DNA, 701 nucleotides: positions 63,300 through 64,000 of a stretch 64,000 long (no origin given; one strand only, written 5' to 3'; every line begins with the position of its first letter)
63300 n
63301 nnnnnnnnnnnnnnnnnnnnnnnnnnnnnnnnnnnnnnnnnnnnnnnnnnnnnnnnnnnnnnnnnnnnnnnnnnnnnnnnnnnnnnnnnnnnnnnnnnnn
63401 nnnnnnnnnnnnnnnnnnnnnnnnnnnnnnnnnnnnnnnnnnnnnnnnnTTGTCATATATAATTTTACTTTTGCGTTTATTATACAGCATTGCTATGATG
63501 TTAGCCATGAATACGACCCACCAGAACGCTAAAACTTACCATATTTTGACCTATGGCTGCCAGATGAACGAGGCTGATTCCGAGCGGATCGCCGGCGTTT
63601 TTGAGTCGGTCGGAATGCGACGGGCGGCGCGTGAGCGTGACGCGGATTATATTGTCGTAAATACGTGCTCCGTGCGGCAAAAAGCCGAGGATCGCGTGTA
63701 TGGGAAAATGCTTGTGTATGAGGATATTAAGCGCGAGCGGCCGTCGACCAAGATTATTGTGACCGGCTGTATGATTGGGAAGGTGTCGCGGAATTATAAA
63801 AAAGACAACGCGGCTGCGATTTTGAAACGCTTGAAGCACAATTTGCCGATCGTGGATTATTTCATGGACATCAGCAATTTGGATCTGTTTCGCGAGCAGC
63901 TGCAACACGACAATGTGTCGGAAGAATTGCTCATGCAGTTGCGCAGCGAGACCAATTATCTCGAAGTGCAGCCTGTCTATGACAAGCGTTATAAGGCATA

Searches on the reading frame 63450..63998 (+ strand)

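Call 19: search_protein_families(library=pfam, proteins=[window:63450-63998:+], max_evalue=0.001)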
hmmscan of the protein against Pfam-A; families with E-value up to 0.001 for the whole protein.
window:63450-63998:+ (183 aa): 1 family
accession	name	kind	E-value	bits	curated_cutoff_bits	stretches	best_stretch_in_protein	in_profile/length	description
PF00919.26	UPF0004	-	1e-24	86.8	27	1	30-119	2-89/98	Uncharacterized protein family UPF0004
